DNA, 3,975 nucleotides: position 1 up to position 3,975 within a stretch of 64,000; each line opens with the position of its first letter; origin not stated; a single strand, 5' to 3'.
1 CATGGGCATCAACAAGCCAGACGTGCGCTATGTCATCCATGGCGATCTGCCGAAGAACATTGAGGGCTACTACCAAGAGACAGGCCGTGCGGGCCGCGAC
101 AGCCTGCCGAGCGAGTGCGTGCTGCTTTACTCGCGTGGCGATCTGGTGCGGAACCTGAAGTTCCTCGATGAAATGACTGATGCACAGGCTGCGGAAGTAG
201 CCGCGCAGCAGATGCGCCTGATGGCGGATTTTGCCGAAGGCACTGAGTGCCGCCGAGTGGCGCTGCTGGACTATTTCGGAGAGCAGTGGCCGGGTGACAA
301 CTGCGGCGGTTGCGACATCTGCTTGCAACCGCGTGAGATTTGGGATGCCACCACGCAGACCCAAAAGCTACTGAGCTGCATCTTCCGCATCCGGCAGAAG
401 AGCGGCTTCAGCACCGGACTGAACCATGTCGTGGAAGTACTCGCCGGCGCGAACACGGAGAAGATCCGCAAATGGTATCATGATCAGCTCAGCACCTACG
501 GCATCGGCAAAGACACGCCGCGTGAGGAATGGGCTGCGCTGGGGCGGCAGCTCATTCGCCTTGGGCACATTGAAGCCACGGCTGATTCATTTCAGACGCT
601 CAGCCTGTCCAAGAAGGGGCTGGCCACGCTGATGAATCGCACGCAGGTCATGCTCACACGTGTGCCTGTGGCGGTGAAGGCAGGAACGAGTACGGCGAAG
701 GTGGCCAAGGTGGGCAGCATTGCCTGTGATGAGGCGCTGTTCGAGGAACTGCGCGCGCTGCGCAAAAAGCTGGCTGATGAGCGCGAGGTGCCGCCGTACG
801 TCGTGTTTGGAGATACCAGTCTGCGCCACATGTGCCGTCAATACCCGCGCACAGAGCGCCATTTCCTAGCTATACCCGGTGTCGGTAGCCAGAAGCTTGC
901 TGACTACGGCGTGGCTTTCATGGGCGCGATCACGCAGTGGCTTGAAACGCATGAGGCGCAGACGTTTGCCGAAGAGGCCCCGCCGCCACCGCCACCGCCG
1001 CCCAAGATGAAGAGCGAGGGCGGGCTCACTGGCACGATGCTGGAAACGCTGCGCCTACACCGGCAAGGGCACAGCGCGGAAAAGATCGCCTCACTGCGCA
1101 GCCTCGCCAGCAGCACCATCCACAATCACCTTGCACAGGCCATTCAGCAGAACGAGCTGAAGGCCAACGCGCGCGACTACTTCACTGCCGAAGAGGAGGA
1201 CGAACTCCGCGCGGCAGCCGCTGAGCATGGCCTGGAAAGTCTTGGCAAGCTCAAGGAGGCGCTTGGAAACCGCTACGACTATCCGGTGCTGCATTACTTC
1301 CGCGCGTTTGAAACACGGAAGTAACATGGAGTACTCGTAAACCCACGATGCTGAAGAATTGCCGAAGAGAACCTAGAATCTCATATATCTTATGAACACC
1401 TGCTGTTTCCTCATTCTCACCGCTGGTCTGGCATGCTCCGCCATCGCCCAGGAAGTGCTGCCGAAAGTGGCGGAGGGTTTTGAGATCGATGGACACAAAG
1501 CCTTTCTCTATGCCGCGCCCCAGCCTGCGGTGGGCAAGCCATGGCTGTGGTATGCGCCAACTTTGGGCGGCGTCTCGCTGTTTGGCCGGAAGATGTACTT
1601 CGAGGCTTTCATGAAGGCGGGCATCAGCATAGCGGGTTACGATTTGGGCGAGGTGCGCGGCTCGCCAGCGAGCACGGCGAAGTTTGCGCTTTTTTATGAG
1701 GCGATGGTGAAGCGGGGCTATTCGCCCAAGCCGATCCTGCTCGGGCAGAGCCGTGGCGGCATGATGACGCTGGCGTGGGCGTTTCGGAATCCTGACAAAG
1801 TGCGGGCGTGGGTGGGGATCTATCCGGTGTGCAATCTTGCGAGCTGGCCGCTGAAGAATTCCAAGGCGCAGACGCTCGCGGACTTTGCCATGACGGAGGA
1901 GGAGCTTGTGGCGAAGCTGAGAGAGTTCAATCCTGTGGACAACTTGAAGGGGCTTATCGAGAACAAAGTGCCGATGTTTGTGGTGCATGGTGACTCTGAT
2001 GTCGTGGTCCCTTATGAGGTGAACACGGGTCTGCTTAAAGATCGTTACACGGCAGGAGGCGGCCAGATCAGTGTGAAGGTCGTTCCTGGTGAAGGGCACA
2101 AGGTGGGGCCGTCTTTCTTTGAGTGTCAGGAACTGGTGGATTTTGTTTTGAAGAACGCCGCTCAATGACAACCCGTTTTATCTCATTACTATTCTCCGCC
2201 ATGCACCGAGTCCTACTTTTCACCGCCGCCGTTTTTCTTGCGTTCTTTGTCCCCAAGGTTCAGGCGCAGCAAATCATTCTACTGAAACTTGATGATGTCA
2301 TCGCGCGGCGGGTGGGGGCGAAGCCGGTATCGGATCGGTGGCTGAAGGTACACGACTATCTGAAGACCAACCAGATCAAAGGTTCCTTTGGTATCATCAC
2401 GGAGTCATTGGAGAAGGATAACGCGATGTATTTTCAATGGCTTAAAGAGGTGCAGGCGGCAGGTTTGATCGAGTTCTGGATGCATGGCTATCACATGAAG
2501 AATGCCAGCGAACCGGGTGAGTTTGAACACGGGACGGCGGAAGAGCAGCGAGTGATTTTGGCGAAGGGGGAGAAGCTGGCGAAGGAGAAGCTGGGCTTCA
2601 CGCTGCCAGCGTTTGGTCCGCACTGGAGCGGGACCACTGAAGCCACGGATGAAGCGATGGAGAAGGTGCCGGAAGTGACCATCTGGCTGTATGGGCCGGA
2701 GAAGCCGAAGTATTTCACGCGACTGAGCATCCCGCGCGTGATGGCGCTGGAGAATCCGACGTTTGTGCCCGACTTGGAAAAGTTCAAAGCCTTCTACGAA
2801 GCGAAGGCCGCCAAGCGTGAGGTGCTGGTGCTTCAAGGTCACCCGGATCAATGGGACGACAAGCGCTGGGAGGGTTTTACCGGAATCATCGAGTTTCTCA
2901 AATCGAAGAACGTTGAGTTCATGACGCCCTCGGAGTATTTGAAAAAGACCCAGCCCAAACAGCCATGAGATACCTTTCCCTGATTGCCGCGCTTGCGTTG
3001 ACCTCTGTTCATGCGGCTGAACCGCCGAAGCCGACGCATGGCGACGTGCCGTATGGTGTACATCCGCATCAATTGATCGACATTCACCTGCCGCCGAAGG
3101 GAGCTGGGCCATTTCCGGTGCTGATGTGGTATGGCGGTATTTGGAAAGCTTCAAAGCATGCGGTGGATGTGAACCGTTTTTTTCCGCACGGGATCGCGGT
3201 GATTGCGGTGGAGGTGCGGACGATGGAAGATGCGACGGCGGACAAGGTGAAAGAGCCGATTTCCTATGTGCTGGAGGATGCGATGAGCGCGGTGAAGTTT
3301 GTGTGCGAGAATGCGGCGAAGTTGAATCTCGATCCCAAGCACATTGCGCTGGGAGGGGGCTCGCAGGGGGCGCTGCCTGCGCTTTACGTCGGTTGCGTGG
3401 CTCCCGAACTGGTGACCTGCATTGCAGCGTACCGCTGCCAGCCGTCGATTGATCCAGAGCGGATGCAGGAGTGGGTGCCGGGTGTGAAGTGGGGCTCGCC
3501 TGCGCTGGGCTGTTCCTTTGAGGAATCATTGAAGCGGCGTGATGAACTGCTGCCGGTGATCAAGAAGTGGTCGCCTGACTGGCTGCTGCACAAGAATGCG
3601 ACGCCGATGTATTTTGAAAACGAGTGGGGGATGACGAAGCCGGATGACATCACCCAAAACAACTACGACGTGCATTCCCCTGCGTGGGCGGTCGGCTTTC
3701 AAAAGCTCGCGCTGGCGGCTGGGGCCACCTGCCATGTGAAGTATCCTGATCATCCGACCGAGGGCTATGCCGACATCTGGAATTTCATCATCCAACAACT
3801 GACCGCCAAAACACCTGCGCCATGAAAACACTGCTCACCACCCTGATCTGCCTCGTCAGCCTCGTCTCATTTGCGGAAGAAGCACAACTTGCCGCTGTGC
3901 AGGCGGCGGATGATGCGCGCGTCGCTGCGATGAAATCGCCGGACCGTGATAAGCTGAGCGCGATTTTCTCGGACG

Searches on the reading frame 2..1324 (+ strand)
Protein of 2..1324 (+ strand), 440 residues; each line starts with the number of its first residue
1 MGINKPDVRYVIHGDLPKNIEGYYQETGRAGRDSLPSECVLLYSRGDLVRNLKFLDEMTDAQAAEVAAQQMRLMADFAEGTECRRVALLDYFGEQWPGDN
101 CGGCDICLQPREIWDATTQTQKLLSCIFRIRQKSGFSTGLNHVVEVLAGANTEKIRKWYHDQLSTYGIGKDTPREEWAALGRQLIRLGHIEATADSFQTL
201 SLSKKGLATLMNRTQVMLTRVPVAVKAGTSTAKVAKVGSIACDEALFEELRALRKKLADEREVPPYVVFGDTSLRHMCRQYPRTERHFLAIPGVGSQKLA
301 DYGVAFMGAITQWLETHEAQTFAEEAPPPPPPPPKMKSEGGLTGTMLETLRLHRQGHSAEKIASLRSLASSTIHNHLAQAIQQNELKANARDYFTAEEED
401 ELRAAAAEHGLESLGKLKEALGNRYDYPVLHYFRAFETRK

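Call 66: search_protein_families(library=pfam, proteins=[window:2-1324:+], max_evalue=0.0001)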
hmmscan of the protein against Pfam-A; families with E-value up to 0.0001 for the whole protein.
window:2-1324:+ (440 aa): 5 families
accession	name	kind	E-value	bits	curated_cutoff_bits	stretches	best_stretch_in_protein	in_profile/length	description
PF09382.16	RQC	-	3e-29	101.6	23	1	110-221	1-108/114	RQC domain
PF00570.28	HRDC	-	4.1e-20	71.9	23.8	1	243-310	1-68/68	HRDC domain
PF14493.12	HTH_40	-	8.6e-20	71.3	27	1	345-432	1-87/89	Helix-turn-helix domain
PF16124.10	RecQ_Zn_bind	-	4.2e-15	56.7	25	1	46-108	2-66/66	RecQ zinc-binding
PF00271.37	Helicase_C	-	2.9e-06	27.9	23.5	1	1-32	77-108/110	Helicase conserved C-terminal domain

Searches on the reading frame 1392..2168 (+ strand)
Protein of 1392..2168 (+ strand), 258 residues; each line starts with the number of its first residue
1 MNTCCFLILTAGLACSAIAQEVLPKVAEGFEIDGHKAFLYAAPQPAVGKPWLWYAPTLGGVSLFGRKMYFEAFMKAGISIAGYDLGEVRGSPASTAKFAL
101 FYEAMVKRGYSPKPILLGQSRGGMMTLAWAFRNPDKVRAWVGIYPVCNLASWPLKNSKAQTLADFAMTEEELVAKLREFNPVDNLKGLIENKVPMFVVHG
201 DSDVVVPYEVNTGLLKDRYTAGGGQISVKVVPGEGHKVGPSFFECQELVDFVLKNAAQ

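Call 7: search_protein_families(library=pfam, proteins=[window:1392-2168:+], max_evalue=0.001)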
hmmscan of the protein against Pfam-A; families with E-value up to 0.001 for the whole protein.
window:1392-2168:+ (258 aa): 5 families
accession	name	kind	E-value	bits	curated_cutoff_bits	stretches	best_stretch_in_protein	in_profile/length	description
PF00326.27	Peptidase_S9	-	2.5e-12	47.2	22.6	1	113-239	65-190/213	Prolyl oligopeptidase family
PF12146.15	Hydrolase_4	-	3.2e-09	36.9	27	1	97-151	61-115/239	Serine aminopeptidase, S33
PF00561.26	Abhydrolase_1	-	5.9e-06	26.6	25.8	1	98-150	55-103/245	alpha/beta hydrolase fold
PF20434.5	BD-FAE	-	0.00031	20.7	26.8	1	135-211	131-208/215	BD-FAE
PF02230.22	Abhydrolase_2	-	0.0004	20.7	23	0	189-243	153-206/217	Phospholipase/Carboxylesterase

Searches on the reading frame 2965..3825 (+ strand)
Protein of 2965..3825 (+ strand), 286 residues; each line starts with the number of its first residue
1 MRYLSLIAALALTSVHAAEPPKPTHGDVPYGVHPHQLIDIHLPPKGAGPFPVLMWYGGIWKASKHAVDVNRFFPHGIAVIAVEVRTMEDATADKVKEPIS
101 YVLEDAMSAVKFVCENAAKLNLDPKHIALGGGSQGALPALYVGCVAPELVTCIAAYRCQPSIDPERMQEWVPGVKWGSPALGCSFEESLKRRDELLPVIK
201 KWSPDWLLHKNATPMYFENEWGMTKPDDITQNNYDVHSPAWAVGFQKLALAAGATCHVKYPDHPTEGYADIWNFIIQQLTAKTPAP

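Call 7: search_protein_families(library=pfam, proteins=[window:2965-3825:+], max_evalue=0.001)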
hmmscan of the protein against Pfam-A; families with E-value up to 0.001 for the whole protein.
window:2965-3825:+ (286 aa): 2 families
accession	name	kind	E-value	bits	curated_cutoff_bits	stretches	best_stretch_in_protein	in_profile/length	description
PF20434.5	BD-FAE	-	3e-12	47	26.8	1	38-145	1-109/215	BD-FAE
PF02230.22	Abhydrolase_2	-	0.0007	19.9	23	1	103-163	83-143/217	Phospholipase/Carboxylesterase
